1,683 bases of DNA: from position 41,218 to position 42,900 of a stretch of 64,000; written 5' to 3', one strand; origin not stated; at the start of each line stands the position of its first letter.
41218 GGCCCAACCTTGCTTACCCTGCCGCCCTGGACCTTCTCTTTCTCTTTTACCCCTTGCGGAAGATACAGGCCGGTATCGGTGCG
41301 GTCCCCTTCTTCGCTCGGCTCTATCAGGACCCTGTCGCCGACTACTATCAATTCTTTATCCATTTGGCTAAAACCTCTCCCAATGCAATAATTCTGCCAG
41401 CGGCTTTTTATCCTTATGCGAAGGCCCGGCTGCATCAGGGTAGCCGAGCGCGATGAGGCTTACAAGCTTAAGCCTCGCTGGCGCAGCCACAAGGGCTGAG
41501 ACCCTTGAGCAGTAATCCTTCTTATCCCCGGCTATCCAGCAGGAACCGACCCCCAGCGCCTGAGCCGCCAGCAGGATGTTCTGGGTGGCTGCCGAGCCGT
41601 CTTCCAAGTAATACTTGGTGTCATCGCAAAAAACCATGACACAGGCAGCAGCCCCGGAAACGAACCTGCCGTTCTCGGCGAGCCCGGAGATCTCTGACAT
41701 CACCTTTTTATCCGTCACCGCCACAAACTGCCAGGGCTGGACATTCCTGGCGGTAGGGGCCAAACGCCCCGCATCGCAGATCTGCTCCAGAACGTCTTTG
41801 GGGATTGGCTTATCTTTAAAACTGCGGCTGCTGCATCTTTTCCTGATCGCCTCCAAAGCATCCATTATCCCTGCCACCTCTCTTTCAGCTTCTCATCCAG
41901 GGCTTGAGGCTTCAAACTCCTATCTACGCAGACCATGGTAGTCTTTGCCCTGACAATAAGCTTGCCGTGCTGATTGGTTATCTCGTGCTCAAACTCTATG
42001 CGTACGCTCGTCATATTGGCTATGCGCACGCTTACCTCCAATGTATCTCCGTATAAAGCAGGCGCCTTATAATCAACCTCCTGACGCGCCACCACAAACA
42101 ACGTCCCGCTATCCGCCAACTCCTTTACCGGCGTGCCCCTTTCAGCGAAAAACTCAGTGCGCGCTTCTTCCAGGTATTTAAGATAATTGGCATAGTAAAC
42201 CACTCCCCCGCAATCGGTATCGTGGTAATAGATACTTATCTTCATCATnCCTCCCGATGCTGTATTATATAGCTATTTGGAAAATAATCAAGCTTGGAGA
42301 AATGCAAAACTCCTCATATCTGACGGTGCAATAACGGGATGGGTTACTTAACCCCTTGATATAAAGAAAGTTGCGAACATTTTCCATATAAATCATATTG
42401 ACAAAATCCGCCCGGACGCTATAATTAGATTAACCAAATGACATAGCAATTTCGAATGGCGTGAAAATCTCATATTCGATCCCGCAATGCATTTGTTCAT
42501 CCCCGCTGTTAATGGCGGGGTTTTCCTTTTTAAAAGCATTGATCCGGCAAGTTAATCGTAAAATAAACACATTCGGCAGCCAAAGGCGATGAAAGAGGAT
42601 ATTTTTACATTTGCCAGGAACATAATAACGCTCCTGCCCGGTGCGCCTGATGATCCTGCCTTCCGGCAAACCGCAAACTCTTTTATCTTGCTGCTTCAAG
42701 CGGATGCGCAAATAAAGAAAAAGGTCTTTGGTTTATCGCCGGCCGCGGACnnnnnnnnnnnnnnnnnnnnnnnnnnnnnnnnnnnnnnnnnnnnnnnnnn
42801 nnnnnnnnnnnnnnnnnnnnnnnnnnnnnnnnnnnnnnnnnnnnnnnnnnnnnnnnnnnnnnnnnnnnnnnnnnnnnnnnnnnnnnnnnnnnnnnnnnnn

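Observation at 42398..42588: Consensus promoter followed by a leader carrying an intrinsic terminator: candidate attenuator or riboswitch upstream of the only plus-strand gene island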

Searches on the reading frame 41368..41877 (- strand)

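Call 7: search_protein_families(library=pfam, proteins=[window:41368-41877:-])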
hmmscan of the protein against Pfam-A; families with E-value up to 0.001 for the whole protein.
window:41368-41877:- (169 aa): 2 families
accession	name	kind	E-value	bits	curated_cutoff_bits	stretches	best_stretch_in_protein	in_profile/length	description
PF00881.29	Nitroreductase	-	2.7e-24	86.7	23.5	2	11-67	1-57/167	Nitroreductase family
PF14512.11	TM1586_NiRdase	-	1.4e-21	77.6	27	2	71-166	61-151/215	Putative TM nitroreductase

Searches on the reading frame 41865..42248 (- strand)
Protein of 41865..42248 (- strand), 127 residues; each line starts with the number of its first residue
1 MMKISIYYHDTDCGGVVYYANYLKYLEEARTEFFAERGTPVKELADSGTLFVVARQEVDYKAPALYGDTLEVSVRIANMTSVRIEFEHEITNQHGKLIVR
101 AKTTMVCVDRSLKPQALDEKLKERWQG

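Call 7: search_protein_families(library=pfam, proteins=[window:41865-42248:-])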
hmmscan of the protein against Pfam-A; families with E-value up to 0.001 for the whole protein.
window:41865-42248:- (127 aa): 5 families
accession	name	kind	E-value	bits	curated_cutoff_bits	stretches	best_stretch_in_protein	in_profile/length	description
PF13279.12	4HBT_2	-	2.1e-21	77.1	25.5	1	9-123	4-120/122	Thioesterase-like superfamily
PF03061.28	4HBT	-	1.4e-15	57.8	20.6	1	14-98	1-78/79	Thioesterase superfamily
PF01643.23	Acyl-ACP_TE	-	4.3e-07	30.2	23.7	1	3-111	7-116/131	Acyl-ACP thioesterase N-terminal domain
PF22636.2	FlK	-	0.00012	22.6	27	1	41-110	34-102/103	Fluoroacetyl-CoA-specific thioesterase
PF20791.3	Acyl-ACP_TE_C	-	0.00041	20.9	21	0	54-104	49-98/101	Acyl-ACP thioesterase C-terminal domain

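Call 37: find_encoding_contigs(protein=window:41865-42245:-, flank=3000, max_places=10)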
Protein window:41865-42245:- (126 aa): 7 contigs read that carry it; 6 places shown.
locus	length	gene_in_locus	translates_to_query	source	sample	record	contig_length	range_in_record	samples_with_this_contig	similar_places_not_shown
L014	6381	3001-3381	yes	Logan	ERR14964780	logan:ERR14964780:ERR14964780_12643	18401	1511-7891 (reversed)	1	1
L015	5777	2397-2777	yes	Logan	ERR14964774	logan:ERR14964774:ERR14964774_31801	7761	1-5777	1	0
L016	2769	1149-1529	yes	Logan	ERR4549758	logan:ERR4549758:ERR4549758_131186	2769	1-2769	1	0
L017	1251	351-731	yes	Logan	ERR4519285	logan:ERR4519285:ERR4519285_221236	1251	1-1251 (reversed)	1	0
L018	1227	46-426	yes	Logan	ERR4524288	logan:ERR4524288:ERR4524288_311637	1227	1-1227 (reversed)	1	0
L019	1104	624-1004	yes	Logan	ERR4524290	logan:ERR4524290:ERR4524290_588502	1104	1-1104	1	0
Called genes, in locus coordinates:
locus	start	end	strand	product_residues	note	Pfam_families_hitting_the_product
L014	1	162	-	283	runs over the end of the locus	PF08668:HDOD, PF01966:HD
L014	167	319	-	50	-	-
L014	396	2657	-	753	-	-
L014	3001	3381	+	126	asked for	PF01643:Acyl-ACP_TE (weak), PF13279:4HBT_2, PF03061:4HBT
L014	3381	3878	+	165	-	PF00881:Nitroreductase, PF14512:TM1586_NiRdase, PF00881:Nitroreductase (weak)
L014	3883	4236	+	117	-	PF00166:Cpn10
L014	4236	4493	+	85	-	-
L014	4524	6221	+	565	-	PF00657:Lipase_GDSL (faint), PF13472:Lipase_GDSL_2, PF00515:TPR_1 (faint), PF07719:TPR_2 (faint), PF13174:TPR_6 (faint), PF14559:TPR_19 (weak), PF13432:TPR_16 (weak), PF14559:TPR_19 (weak), +7 more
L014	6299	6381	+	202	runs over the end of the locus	-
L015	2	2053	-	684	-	?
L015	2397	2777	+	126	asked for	PF01643:Acyl-ACP_TE (weak), PF13279:4HBT_2, PF03061:4HBT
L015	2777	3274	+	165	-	PF00881:Nitroreductase, PF14512:TM1586_NiRdase, PF00881:Nitroreductase (weak)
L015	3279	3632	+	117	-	PF00166:Cpn10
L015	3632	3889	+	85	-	-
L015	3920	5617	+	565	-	PF00657:Lipase_GDSL (faint), PF13472:Lipase_GDSL_2, PF00515:TPR_1 (faint), PF07719:TPR_2 (faint), PF13174:TPR_6 (faint), PF14559:TPR_19 (weak), PF13432:TPR_16 (weak), PF14559:TPR_19 (weak), +7 more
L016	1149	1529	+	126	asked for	PF01643:Acyl-ACP_TE (weak), PF13279:4HBT_2, PF03061:4HBT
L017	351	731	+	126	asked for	PF01643:Acyl-ACP_TE (weak), PF13279:4HBT_2, PF03061:4HBT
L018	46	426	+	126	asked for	PF01643:Acyl-ACP_TE (weak), PF13279:4HBT_2, PF03061:4HBT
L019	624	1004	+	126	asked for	PF01643:Acyl-ACP_TE (weak), PF13279:4HBT_2, PF03061:4HBT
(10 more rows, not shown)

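Call 45: find_homologous_proteins(query=window:41865-42245:-, max_evalue=1e-20)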
Query window:41865-42245:- (126 aa): 2738 proteins with E <= 1e-20 among 2787 candidates; the best 120 are listed.
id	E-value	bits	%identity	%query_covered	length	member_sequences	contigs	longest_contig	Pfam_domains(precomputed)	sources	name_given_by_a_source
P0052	6.3e-78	276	100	100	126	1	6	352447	PF03061.29,PF13279.13,PF01643.24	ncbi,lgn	-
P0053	6.3e-56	205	72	98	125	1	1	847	PF03061.29,PF13279.13,PF01643.24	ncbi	-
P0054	9.8e-55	201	73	99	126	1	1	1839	PF03061.29,PF13279.13,PF01643.24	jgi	jgi:acyl-CoA thioester hydrolase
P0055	2.4e-54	200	73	99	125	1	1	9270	PF03061.29,PF13279.13,PF01643.24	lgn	-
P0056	8.1e-53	195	72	98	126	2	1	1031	PF03061.29,PF13279.13,PF01643.24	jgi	jgi:acyl-CoA thioester hydrolase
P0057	8.3e-53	195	66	99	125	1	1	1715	PF03061.29,PF13279.13,PF01643.24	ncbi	-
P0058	7.2e-52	192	69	98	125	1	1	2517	PF03061.29,PF13279.13,PF01643.24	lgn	-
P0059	1.5e-51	191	68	99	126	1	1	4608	PF03061.29,PF13279.13,PF01643.24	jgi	-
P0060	1.5e-51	191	69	98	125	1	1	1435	PF03061.29,PF13279.13,PF01643.24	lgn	-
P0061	2.7e-51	190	70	98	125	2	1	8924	PF03061.29,PF13279.13,PF01643.24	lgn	-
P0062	3.9e-51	190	65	98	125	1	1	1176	PF03061.29,PF13279.13,PF01643.24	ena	-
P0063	5.2e-51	189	66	96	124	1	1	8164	PF03061.29,PF13279.13,PF01643.24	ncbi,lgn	-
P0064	7.5e-51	189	66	98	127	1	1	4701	PF03061.29,PF22636.3,PF13279.13,PF01643.24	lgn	-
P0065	8.1e-51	189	67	98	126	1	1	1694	PF03061.29,PF13279.13,PF01643.24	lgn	-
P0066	9.8e-51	189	65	98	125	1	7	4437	PF03061.29,PF13279.13,PF01643.24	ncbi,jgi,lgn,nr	ncbi:MAG: acyl-CoA thioesterase [Candidatus Omnitrophica bacterium]|nr:acyl-CoA thioesterase [Candid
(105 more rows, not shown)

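Call 46: find_encoding_contigs(protein=P0055, flank=5000, max_places=3)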
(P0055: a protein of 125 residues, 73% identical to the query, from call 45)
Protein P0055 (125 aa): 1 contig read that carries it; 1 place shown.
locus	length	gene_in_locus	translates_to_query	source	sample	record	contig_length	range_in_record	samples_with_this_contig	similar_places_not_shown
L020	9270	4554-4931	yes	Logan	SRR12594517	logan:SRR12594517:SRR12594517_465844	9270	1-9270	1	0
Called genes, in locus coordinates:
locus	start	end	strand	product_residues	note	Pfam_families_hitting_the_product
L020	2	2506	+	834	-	?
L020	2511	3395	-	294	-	-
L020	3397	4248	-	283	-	PF08668:HDOD, PF01966:HD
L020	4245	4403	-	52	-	-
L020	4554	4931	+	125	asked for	PF01643:Acyl-ACP_TE (weak), PF13279:4HBT_2, PF03061:4HBT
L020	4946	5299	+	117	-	PF00166:Cpn10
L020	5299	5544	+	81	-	-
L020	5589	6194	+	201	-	PF04542:Sigma70_r2 (faint)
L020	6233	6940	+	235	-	-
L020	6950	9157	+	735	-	PF12770:CHAT, PF13176:TPR_7 (faint), PF13374:TPR_10 (faint), PF07719:TPR_2 (faint), PF13424:TPR_12, PF17874:TPR_MalT (weak), PF00515:TPR_1 (weak), PF13424:TPR_12, +6 more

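Call 47: find_encoding_contigs(protein=P0061, flank=5000, max_places=3)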
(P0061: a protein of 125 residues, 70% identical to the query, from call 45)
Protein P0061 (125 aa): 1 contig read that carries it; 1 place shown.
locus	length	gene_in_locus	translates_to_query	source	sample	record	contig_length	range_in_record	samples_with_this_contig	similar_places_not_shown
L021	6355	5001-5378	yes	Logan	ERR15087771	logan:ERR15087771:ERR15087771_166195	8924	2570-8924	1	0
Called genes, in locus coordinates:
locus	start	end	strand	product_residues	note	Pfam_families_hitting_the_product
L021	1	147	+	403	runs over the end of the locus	PF00109:ketoacyl-synt, PF02801:Ketoacyl-synt_C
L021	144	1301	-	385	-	PF04339:FemAB_like, PF13480:Acetyltransf_6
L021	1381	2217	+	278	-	PF00561:Abhydrolase_1, PF12146:Hydrolase_4, PF12697:Abhydrolase_6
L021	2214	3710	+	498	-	PF00070:Pyr_redox (faint), PF00890:FAD_binding_2, PF01266:DAO, PF01494:FAD_binding_3 (faint), PF01593:Amino_oxidase, PF03486:HI0933_like (faint), PF12831:FAD_oxidored (weak), PF13450:NAD_binding_8, +1 more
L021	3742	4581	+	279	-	PF01842:ACT, PF00551:Formyl_trans_N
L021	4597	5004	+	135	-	PF13291:ACT_4 (faint), PF13840:ACT_7 (faint), PF19571:ACT_8 (weak), PF01842:ACT (weak), PF22629:ACT_AHAS_ss (weak), PF01842:ACT (weak), PF22629:ACT_AHAS_ss (weak)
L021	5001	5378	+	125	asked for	PF01643:Acyl-ACP_TE, PF13279:4HBT_2, PF03061:4HBT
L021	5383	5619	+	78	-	-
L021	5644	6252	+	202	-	-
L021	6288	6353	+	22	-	?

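Call 87: find_encoding_contigs(protein=P0054, flank=2000, max_places=2)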
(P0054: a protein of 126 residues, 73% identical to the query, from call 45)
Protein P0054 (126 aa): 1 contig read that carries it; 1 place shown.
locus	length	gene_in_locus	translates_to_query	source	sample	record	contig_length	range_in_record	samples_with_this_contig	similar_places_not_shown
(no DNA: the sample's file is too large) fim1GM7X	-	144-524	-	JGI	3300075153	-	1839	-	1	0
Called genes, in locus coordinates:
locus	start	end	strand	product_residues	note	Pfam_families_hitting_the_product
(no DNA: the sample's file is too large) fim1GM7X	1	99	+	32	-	?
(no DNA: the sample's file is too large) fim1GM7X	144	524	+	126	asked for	PF01643:Acyl-ACP_TE, PF13279:4HBT_2, PF03061:4HBT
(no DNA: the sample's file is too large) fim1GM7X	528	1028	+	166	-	PF00881:Nitroreductase, PF14512:TM1586_NiRdase (weak), PF00881:Nitroreductase (weak)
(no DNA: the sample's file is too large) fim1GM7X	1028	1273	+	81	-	-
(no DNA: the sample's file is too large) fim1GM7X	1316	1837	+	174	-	?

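Call 88: find_encoding_contigs(protein=P0059, flank=4000, max_places=2)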
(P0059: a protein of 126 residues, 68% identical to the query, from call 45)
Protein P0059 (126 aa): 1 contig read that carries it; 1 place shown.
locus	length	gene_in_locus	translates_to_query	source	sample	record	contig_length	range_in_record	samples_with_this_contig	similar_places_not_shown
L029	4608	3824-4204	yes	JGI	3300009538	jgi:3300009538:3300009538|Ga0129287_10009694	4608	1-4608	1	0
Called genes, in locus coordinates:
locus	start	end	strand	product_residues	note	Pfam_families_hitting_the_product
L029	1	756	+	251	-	?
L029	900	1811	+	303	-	-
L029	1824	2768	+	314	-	-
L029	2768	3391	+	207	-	-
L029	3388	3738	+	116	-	-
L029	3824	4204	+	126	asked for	PF01643:Acyl-ACP_TE, PF13279:4HBT_2, PF03061:4HBT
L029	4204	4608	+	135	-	?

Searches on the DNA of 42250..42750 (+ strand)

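Call 4: search_rna_families(source=window, start=42250, end=42750, threshold=evalue, max_evalue=10, show_alignments=3)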
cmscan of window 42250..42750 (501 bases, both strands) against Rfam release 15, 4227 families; matches with E-value up to 10: 3.
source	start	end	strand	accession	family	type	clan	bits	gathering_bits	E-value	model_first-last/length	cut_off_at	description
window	42451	42532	+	RF01772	rnk_pseudo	Cis-reg; leader;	-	15.9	55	4.3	1-108/108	no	Pseudomonas rnk leader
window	42480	42528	+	RF02837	anti-hemB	Gene; sRNA;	-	15.2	49.5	0.6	1-81/81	no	Burkholderia RNA 7 (anti-hemB)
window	42428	42481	-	RF01166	sn3071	Gene; snRNA; snoRNA; CD-box;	-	14.7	40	4.6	1-77/77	no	Small nucleolar RNA sn3071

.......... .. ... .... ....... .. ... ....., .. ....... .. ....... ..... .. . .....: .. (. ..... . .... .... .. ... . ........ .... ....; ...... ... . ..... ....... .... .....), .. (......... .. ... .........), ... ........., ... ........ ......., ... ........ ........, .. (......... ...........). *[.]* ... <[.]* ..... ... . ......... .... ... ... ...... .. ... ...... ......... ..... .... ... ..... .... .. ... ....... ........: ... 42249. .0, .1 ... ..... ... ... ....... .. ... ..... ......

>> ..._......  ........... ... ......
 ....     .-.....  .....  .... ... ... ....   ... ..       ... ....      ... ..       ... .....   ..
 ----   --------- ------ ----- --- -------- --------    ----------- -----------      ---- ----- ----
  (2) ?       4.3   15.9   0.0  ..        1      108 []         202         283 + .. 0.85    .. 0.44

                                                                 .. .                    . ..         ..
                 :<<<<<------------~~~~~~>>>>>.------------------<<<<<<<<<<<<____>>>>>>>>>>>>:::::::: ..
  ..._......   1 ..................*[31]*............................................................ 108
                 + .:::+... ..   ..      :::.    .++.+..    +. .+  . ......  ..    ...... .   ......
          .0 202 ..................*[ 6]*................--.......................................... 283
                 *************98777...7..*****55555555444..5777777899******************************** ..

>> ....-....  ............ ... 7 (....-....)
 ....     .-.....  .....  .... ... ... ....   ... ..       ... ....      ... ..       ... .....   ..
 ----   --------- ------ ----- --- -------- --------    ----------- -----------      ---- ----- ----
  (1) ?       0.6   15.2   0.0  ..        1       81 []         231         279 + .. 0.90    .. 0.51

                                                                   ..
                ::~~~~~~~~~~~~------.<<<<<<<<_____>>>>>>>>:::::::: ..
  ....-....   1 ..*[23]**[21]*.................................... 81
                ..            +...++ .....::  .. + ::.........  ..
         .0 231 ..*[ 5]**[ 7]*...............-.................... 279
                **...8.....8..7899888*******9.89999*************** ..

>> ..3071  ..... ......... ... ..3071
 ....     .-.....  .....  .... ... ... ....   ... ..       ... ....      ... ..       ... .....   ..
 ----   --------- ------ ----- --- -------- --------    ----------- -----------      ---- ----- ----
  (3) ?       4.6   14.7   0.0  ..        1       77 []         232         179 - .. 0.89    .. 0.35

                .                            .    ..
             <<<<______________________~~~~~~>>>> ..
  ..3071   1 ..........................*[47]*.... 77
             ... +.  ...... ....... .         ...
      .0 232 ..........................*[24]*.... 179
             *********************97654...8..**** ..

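Call 60: build_rna_model(alignment_id=A4, structure=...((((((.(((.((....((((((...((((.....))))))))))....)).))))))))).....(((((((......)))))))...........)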
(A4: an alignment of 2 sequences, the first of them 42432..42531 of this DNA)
Model R1 built from alignment A4 (2 sequences, 100 columns); structure: as given.
model positions 100; base pairs 28; branch points 1; effective number of sequences 0.74; information 0.589 bits per position. Calibrated on 0.2 Mb of random sequence (short: E-values are rough).
structure used (alignment columns):
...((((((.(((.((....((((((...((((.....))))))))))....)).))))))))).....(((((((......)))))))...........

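Call 61: search_with_rna_model(model_id=R1, sources=[window, L002, L003, L004, L005, L020, L021], max_evalue=10)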
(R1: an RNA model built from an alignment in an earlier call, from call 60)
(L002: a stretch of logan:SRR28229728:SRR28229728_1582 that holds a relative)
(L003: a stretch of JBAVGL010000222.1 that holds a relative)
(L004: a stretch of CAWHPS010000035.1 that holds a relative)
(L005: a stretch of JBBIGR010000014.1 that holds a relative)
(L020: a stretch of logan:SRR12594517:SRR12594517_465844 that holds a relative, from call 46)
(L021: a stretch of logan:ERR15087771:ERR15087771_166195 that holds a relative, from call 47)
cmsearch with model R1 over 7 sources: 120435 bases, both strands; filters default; matches with E-value up to 10: 1.
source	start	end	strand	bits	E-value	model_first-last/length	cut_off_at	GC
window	42432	42531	+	129.6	1.8e-29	1-100/100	no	0.42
